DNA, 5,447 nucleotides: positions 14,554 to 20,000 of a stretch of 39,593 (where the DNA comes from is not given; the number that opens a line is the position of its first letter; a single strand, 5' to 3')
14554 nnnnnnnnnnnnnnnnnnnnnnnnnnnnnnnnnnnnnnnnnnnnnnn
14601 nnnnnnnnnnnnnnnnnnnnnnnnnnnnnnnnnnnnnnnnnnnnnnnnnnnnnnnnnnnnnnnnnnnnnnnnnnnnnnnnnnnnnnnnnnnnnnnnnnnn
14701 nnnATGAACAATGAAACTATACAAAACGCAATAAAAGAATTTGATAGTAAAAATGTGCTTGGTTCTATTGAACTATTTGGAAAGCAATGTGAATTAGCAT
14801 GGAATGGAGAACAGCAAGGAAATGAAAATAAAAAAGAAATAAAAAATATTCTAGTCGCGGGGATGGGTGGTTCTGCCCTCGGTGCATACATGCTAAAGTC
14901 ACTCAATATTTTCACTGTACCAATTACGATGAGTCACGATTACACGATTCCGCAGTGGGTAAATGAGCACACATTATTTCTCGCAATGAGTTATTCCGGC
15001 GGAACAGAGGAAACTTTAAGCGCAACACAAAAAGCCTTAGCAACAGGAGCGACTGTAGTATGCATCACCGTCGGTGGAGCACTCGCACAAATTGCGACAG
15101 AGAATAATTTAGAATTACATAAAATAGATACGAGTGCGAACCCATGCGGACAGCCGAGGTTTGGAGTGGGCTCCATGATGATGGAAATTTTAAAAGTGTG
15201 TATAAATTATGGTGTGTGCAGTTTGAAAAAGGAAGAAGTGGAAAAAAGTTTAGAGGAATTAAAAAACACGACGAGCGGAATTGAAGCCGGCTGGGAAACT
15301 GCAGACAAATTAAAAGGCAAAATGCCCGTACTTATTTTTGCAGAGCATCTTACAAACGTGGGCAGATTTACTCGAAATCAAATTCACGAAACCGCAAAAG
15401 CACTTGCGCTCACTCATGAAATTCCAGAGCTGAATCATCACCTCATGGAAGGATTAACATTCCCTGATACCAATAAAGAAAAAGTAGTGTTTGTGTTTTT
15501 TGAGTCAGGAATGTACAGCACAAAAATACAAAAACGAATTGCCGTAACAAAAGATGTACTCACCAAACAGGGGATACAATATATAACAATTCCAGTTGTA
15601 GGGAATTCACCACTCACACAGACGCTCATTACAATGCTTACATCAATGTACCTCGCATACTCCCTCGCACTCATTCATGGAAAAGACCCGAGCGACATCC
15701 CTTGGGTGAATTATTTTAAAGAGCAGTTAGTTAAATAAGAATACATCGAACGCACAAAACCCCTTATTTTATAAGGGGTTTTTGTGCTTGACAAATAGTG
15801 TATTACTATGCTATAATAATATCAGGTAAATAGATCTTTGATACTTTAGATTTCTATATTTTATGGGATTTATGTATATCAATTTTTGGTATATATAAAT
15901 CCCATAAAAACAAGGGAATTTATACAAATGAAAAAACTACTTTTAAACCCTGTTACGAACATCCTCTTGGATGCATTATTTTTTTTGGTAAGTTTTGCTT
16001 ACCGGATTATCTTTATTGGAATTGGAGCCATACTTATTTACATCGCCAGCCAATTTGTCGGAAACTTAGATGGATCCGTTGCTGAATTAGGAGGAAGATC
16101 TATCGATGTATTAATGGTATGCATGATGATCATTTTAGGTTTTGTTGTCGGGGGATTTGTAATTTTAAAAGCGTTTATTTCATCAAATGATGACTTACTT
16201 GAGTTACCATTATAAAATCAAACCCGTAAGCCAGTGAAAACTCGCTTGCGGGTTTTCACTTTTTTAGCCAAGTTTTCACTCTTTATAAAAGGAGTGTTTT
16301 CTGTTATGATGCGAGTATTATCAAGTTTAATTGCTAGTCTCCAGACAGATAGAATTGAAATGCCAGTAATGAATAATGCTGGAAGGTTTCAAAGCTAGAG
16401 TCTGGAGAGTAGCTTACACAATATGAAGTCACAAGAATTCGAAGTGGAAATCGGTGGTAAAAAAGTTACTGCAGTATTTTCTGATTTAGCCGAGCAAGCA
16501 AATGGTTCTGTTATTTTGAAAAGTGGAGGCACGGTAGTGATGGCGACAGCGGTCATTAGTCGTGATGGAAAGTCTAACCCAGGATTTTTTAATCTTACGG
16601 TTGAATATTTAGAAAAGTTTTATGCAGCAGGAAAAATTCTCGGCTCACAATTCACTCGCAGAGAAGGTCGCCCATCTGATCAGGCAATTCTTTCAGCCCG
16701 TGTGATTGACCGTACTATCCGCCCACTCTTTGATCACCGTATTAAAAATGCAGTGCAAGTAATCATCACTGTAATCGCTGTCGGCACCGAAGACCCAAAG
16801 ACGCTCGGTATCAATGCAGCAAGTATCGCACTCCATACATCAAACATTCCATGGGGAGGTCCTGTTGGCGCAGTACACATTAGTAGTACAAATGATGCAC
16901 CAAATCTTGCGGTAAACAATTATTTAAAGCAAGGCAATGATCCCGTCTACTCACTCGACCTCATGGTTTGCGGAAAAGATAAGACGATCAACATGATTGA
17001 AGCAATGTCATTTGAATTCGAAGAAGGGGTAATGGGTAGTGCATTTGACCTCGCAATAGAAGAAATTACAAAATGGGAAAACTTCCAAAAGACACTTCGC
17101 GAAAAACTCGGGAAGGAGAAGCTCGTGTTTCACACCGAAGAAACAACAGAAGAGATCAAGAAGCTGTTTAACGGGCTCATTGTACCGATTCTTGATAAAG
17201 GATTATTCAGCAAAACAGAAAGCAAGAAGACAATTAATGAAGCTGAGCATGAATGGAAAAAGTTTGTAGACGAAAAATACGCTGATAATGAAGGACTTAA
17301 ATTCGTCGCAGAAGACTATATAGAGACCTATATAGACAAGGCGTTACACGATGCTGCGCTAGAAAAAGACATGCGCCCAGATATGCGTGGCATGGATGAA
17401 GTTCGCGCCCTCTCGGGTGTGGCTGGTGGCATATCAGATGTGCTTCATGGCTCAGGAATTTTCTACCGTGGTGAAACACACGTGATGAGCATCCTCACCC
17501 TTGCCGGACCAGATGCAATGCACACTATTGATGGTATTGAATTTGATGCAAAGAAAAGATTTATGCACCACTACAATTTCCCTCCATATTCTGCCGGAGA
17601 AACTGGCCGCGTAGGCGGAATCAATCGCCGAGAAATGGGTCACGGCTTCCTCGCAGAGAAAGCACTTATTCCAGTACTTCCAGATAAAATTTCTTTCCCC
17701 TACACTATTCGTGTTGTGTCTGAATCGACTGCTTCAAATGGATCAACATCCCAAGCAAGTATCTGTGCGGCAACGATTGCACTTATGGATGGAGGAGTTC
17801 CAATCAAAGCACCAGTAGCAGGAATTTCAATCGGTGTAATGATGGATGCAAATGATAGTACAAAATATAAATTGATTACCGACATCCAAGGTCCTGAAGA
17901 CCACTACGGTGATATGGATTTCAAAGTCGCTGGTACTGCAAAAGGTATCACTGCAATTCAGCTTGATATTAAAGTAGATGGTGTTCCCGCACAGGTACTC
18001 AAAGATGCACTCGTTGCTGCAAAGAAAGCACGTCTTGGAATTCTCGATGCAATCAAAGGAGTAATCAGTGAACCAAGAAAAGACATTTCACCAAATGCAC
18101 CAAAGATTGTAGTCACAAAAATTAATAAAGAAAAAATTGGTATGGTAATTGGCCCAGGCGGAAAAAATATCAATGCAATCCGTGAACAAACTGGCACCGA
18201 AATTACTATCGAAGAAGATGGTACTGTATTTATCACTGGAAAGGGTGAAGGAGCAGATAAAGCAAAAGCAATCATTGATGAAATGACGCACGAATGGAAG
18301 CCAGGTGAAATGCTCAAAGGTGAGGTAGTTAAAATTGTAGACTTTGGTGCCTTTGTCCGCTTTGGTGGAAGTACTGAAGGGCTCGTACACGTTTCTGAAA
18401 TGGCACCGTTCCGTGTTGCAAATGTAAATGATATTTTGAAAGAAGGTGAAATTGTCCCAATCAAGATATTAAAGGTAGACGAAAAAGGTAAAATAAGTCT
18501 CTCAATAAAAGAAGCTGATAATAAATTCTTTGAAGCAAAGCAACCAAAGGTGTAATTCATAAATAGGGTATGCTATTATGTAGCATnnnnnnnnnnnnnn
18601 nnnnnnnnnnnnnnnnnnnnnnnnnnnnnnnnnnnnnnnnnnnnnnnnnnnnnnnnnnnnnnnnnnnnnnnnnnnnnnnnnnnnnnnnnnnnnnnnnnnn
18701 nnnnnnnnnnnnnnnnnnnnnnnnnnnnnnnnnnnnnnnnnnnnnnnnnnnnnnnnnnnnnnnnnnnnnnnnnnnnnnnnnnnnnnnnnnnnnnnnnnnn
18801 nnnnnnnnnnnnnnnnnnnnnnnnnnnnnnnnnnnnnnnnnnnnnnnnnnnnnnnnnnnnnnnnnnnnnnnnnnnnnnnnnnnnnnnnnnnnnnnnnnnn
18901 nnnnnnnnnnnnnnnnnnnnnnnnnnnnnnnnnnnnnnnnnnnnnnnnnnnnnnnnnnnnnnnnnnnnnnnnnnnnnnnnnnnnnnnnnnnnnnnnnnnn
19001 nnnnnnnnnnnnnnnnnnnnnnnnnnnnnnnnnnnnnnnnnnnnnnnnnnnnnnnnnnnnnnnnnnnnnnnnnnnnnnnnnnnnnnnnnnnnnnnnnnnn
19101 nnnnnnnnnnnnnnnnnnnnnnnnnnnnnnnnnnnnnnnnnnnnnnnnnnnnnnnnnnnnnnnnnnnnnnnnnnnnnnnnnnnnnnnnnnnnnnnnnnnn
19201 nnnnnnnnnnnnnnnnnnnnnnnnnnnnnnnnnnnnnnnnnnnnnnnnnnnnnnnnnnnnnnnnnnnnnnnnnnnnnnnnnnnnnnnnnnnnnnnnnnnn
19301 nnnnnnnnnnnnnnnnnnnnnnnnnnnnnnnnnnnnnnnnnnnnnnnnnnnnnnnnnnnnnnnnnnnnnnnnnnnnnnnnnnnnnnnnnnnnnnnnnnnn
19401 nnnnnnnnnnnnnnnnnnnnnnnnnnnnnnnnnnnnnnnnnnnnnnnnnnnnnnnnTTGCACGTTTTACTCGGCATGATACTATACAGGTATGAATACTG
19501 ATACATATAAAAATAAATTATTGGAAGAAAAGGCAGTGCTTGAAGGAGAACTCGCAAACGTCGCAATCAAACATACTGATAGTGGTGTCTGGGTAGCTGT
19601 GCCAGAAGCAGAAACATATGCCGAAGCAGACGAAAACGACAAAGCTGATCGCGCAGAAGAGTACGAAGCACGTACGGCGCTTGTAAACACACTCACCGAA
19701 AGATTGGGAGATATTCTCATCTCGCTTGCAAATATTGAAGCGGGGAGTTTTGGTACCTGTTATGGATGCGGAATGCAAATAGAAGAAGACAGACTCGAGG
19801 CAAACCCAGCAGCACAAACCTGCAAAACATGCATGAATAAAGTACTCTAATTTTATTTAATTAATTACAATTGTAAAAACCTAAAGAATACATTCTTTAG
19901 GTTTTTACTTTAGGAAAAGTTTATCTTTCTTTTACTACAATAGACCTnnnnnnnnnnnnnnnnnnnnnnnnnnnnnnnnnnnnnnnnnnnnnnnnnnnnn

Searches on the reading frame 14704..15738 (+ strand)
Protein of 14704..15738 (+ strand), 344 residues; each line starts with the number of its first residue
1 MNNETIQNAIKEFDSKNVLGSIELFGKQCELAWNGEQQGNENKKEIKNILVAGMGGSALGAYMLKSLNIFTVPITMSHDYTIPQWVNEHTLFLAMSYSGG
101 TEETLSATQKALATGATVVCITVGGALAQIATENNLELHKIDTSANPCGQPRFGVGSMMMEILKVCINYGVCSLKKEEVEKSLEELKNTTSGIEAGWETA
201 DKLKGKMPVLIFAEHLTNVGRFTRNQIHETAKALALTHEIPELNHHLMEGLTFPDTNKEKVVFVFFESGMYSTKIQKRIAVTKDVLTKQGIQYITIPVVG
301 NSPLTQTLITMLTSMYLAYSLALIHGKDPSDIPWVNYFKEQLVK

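Call 64: search_protein_families(library=pfam, proteins=[window:14704-15738:+], max_evalue=0.0001)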
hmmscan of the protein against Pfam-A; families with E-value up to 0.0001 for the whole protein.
window:14704-15738:+ (344 aa): 2 families
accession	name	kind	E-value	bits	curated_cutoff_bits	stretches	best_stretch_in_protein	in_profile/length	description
PF10432.14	bact-PGI_C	-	6.4e-30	104.5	24.5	1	198-342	7-151/151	Bacterial phospho-glucose isomerase C-terminal SIS domain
PF01380.27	SIS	-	6.5e-06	26.4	25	1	47-134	6-98/131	SIS domain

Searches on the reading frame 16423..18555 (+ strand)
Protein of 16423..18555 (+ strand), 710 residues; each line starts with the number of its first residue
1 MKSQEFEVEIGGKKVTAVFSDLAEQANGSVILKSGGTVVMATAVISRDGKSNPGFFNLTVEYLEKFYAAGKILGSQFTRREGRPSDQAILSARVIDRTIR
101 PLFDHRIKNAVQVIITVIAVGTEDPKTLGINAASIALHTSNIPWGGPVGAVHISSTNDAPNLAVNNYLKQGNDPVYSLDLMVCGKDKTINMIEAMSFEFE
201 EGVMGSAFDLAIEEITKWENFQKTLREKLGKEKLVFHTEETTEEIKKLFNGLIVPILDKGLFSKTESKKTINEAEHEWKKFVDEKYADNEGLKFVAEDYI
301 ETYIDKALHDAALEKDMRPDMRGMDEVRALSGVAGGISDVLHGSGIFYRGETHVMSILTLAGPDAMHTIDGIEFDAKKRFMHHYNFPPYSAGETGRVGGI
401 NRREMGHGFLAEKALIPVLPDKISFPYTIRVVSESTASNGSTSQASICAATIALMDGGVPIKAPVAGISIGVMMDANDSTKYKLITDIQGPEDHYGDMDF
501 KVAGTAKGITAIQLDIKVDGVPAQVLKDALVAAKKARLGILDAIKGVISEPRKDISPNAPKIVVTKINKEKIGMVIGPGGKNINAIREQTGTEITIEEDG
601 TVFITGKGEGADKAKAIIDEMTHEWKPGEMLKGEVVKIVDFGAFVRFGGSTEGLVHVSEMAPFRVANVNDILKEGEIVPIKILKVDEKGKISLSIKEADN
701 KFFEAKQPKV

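Call 64: search_protein_families(library=pfam, proteins=[window:16423-18555:+], max_evalue=0.0001)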
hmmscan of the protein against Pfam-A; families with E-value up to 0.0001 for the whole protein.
window:16423-18555:+ (710 aa): 4 families
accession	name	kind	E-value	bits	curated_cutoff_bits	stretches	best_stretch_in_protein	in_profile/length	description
PF01138.27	RNase_PH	-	6.2e-42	143.5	25.5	2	19-143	9-130/130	3' exoribonuclease family, domain 1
PF00575.29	S1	-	2.5e-17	63.5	22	1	626-696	3-74/74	S1 RNA binding domain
PF00013.35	KH_1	-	5.4e-13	48.9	21.5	1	566-619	5-65/66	KH domain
PF07650.23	KH_2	-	1.8e-05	24.9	22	1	560-604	24-68/78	KH domain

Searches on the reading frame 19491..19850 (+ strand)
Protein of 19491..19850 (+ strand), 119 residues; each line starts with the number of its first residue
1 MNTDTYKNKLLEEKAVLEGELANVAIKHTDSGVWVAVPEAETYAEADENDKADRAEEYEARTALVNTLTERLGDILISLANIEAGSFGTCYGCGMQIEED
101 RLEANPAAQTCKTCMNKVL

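Call 65: search_protein_families(library=pfam, proteins=[window:19491-19850:+], max_evalue=0.0001)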
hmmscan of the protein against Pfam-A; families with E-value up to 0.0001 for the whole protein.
window:19491-19850:+ (119 aa): 1 family
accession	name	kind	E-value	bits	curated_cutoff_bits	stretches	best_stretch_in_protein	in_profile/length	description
PF01258.23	zf-dskA_traR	-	8e-08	32.6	24.9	1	85-114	1-30/36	Prokaryotic dksA/traR C4-type zinc finger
